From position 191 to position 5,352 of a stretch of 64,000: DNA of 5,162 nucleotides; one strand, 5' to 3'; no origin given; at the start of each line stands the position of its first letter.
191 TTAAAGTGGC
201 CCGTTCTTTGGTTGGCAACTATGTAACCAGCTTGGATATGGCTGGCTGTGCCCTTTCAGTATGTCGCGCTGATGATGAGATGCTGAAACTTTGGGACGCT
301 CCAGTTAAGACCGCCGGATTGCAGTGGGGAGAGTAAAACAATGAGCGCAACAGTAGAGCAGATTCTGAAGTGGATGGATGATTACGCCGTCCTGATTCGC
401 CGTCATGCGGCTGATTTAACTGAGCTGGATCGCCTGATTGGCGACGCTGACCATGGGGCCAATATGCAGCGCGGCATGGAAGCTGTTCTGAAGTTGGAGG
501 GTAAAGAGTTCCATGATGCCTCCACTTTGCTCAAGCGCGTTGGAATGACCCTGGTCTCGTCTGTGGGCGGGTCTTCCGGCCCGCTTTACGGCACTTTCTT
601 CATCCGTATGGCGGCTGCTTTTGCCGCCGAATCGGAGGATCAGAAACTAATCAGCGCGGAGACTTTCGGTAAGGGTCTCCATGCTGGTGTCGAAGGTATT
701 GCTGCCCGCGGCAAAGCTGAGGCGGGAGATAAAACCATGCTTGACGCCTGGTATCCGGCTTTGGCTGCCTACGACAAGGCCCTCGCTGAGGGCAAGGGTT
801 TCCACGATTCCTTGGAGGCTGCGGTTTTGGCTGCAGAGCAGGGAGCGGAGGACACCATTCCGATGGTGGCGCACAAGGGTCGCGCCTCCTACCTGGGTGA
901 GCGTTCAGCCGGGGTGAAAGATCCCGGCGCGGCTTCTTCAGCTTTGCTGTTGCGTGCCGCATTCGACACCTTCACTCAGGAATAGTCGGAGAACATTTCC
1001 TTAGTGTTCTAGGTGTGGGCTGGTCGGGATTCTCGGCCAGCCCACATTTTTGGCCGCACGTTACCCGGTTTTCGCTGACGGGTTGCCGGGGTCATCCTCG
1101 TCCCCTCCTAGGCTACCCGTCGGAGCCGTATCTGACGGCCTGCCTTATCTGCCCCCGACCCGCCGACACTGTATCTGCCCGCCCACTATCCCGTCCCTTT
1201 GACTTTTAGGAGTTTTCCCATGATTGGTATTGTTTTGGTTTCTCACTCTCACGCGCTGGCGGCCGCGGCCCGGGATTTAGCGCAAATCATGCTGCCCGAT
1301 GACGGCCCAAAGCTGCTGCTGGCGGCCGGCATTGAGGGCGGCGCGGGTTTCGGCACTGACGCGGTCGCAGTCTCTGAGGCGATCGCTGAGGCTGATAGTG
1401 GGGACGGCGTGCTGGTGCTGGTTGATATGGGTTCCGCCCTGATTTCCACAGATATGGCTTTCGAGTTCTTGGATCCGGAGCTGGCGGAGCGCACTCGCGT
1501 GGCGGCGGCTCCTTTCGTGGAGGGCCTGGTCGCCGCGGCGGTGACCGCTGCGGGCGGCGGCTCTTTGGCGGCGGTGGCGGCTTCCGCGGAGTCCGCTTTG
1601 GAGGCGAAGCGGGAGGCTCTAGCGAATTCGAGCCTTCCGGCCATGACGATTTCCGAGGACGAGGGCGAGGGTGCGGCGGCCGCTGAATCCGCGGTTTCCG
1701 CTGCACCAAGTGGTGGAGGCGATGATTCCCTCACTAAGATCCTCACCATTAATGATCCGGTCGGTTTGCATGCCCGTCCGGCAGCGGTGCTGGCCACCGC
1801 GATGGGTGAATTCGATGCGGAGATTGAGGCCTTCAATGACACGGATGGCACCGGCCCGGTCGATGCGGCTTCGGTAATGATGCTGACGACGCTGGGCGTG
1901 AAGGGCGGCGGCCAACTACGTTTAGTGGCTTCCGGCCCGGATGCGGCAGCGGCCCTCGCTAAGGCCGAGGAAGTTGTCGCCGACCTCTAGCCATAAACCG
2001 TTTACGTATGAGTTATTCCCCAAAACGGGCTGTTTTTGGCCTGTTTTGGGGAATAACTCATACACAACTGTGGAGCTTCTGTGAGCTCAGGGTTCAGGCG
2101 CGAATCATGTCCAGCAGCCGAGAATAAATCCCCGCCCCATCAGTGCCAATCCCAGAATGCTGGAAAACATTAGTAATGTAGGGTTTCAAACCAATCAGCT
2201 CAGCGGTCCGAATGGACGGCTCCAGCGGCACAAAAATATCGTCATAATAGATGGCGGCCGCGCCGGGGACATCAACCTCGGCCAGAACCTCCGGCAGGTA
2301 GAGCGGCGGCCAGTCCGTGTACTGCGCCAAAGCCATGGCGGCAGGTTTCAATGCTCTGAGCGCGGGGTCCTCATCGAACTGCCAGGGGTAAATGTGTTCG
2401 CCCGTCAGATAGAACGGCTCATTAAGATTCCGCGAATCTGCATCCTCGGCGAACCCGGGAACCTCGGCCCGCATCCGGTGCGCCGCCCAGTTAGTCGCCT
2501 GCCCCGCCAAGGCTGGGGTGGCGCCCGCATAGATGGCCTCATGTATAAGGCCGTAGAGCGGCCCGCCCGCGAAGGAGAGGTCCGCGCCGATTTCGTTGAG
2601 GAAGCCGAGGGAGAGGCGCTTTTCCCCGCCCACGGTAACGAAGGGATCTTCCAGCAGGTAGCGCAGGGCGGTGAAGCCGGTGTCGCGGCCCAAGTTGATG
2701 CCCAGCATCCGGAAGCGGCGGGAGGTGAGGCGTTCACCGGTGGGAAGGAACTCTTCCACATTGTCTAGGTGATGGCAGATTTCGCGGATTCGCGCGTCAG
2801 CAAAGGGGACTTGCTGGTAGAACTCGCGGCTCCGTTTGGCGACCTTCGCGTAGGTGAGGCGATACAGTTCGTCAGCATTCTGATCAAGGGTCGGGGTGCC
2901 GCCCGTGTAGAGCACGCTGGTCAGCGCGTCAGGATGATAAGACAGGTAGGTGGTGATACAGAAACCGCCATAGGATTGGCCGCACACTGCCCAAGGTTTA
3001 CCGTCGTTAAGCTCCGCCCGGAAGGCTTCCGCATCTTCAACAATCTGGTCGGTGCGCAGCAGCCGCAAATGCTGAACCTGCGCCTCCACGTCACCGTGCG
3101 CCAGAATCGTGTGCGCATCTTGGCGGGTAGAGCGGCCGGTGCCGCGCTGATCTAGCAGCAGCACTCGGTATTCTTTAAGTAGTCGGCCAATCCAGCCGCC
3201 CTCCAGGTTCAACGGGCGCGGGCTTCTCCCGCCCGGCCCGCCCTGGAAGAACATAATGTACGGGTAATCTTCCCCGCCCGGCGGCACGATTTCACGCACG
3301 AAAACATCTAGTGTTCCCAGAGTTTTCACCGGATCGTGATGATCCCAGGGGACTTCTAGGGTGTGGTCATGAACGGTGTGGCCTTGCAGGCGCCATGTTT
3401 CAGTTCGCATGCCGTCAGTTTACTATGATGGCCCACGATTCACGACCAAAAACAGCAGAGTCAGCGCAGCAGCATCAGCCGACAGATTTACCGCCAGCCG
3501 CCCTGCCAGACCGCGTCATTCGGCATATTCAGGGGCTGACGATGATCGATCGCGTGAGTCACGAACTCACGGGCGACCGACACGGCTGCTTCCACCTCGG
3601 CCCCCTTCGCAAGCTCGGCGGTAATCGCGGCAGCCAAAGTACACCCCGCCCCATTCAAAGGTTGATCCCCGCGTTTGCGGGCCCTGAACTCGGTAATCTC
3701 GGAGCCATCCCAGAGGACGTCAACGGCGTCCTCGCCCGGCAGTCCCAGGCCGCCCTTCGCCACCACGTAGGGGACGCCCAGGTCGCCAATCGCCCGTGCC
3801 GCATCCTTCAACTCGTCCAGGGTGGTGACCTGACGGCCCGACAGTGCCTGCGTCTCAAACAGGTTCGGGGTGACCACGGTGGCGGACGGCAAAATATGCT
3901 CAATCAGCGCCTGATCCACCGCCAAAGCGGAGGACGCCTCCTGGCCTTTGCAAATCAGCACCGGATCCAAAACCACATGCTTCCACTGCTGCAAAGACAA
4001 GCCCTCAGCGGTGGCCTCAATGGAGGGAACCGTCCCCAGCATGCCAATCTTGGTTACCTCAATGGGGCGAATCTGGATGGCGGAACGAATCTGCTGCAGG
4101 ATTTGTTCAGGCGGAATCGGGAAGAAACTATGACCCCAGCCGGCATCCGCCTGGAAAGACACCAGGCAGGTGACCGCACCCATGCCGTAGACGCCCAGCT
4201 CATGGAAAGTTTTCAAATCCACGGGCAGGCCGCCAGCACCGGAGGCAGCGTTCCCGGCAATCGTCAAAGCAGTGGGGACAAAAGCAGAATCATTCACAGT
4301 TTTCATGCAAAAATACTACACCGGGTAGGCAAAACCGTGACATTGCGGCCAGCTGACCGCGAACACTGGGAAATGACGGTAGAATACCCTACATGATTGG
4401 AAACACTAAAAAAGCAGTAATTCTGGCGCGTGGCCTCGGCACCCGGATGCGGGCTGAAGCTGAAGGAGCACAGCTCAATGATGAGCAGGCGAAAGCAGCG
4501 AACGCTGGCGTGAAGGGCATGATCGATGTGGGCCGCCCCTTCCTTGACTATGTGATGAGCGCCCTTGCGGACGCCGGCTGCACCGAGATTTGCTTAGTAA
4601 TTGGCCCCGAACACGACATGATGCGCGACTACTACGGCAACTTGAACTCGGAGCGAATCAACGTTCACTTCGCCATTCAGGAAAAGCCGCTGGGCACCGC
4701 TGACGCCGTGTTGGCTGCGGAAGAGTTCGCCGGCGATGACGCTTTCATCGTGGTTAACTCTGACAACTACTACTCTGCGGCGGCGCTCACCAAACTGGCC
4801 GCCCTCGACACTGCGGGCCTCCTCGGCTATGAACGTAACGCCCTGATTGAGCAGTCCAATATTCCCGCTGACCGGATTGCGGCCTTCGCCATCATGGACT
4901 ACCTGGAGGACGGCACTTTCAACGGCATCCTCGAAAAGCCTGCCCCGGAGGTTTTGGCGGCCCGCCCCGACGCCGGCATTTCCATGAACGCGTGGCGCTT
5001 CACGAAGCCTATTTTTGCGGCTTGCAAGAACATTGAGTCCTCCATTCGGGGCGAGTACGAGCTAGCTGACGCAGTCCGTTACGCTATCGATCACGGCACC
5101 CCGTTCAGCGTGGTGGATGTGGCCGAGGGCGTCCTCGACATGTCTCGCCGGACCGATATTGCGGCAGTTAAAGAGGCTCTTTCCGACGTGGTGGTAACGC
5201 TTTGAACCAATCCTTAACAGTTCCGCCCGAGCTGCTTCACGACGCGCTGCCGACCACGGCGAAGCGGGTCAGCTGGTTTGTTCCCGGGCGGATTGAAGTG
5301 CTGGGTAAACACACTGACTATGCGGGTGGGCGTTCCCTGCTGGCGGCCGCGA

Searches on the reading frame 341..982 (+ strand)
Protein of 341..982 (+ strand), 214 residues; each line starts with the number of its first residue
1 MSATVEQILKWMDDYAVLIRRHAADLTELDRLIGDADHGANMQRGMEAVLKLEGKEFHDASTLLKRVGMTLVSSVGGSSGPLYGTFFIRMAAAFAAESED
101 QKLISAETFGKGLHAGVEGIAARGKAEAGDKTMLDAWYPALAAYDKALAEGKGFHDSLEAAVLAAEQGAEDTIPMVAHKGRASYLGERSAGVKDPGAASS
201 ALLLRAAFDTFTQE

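Call 77: search_protein_families(library=pfam, proteins=[window:341-982:+], max_evalue=0.00001)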
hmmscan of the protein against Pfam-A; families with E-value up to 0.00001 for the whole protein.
window:341-982:+ (214 aa): 1 family
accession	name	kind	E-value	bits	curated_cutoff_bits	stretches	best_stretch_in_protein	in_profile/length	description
PF02734.22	Dak2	-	1.9e-53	181.4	27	1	33-207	2-172/174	DAK2 domain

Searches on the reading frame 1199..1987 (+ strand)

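Call 77: search_protein_families(library=pfam, proteins=[window:1199-1987:+], max_evalue=0.00001)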
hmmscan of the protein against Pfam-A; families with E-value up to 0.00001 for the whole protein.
window:1199-1987:+ (263 aa): 2 families
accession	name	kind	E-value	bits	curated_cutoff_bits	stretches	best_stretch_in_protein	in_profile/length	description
PF03610.21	EIIA-man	-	1.5e-22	80.3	21.4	1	10-126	1-115/116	PTS system fructose IIA component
PF00381.24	PTS-HPr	-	6.5e-21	74.6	23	1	180-261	3-80/81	PTS HPr component phosphorylation site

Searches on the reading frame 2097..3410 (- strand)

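Call 77: search_protein_families(library=pfam, proteins=[window:2097-3410:-], max_evalue=0.00001)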
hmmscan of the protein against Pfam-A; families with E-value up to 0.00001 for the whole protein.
window:2097-3410:- (438 aa): 2 families
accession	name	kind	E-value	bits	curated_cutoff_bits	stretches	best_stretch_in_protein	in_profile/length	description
PF00561.26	Abhydrolase_1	-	2e-14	54.3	25.8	1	52-183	3-120/245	alpha/beta hydrolase fold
PF12146.15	Hydrolase_4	-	7.4e-08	32.4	27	1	80-197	31-133/239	Serine aminopeptidase, S33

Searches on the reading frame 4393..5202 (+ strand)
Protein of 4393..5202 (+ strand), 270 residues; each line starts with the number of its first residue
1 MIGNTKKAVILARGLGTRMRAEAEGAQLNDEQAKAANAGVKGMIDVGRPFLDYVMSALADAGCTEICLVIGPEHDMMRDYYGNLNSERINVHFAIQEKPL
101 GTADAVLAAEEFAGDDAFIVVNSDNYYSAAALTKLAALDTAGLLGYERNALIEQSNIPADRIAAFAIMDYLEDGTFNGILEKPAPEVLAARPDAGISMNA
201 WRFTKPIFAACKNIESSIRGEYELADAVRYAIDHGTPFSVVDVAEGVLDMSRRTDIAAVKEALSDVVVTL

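Call 77: search_protein_families(library=pfam, proteins=[window:4393-5202:+], max_evalue=0.00001)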
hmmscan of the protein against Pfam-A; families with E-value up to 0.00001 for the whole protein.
window:4393-5202:+ (270 aa): 2 families
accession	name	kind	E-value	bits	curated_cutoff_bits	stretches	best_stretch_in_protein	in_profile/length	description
PF00483.29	NTP_transferase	-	7.7e-18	65.4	21.2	1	8-238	2-216/245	Nucleotidyl transferase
PF12804.13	NTP_transf_3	-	2.2e-06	28.4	27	1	8-137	1-109/160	MobA-like NTP transferase domain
